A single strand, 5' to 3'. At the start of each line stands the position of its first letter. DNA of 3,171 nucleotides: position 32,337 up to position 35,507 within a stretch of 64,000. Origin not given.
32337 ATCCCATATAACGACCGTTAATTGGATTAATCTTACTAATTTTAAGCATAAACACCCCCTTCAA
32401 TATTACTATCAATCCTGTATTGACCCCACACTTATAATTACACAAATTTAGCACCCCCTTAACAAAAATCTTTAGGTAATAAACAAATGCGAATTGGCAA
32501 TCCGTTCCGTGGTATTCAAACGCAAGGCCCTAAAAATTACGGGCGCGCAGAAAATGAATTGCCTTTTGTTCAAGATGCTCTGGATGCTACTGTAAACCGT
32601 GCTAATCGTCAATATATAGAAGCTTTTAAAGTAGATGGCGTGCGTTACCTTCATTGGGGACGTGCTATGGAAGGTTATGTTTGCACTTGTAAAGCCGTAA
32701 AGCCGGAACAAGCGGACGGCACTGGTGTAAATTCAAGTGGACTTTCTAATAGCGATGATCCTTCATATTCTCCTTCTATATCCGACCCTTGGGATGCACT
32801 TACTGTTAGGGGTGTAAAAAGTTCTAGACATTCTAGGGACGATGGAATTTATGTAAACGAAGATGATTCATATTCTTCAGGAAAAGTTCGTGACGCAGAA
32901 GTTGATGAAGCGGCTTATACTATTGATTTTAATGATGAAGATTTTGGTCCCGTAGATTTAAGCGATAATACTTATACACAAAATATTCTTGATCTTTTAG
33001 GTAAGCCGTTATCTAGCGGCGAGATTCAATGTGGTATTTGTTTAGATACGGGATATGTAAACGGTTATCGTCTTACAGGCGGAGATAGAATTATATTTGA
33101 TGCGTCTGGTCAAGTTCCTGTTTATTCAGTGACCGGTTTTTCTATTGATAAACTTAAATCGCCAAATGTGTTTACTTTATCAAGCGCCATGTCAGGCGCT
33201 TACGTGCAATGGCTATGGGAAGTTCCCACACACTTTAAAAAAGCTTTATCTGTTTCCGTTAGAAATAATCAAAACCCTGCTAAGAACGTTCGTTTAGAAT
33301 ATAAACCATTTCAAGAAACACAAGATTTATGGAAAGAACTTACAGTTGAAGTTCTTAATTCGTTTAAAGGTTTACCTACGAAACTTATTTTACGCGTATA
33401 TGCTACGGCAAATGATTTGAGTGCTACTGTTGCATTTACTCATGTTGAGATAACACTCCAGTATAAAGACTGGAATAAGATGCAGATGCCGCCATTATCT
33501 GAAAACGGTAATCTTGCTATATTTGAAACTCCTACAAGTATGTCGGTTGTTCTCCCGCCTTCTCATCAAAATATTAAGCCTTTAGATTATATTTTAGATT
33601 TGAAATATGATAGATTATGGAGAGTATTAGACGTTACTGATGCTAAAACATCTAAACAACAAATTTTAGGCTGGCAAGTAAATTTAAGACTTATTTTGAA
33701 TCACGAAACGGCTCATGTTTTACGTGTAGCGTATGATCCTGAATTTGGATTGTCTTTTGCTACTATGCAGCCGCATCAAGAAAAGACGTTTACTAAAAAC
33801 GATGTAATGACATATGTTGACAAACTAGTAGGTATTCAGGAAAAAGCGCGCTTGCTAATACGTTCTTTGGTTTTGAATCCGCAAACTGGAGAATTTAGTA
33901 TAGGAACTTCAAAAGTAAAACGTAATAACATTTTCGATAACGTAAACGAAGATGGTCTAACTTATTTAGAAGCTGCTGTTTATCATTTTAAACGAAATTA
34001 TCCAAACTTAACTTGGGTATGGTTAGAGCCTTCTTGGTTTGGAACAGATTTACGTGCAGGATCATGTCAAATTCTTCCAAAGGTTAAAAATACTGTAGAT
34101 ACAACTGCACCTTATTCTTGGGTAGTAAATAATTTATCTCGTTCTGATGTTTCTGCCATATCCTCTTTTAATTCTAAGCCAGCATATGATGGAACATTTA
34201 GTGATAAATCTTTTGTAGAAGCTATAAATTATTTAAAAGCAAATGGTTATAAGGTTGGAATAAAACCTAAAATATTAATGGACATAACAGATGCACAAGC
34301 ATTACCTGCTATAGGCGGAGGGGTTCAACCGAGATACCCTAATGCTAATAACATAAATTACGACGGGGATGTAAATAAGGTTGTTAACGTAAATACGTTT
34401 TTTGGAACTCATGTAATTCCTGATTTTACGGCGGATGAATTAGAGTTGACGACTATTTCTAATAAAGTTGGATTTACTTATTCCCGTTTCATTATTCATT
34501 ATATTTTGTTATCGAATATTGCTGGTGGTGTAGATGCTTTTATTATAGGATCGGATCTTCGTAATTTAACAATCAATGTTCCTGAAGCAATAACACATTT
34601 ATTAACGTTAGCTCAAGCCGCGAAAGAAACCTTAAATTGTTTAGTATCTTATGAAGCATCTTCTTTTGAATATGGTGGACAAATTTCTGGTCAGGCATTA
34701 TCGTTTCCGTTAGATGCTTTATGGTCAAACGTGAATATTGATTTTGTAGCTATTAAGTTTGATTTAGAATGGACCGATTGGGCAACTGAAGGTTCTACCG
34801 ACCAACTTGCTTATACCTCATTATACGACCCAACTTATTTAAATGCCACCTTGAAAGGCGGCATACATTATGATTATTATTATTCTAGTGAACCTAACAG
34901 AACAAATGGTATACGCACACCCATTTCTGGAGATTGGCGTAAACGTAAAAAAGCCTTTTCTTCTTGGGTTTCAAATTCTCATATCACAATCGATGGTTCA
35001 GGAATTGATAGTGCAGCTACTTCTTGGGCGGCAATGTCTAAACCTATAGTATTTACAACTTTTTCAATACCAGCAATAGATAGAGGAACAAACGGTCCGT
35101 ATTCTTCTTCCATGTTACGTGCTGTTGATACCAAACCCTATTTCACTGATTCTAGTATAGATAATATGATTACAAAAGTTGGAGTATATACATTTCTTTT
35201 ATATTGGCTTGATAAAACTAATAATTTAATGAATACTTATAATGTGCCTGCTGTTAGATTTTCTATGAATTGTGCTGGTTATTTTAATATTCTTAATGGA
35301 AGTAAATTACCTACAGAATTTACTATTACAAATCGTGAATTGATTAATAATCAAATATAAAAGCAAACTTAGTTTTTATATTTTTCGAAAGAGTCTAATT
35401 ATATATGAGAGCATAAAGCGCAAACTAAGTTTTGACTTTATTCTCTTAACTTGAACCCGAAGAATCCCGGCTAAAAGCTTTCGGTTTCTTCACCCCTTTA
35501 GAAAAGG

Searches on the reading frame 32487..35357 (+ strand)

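Call 5: search_protein_families(library=pfam, proteins=[window:32487-35357:+], max_evalue=0.01)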
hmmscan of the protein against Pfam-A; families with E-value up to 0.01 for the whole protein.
window:32487-35357:+ (957 aa): 1 family
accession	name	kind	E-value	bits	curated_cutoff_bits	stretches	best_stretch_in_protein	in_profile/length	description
PF13547.12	GTA_TIM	-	4.4e-50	171.1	27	1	663-919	1-276/299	GTA TIM-barrel-like domain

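Call 6: search_protein_families(library=phrogs, proteins=[window:32487-35357:+], max_evalue=0.01)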
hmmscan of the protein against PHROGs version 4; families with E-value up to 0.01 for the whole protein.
window:32487-35357:+ (957 aa): 3 families
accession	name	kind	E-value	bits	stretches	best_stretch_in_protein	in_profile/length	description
phrog_4271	-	tail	3.9e-73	247.8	1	455-922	215-703/1309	tail protein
phrog_19101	-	unknown function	6.8e-45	154.5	1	454-926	4-487/595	-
phrog_21298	-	unknown function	7.8e-21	75.5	1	28-412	23-362/369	-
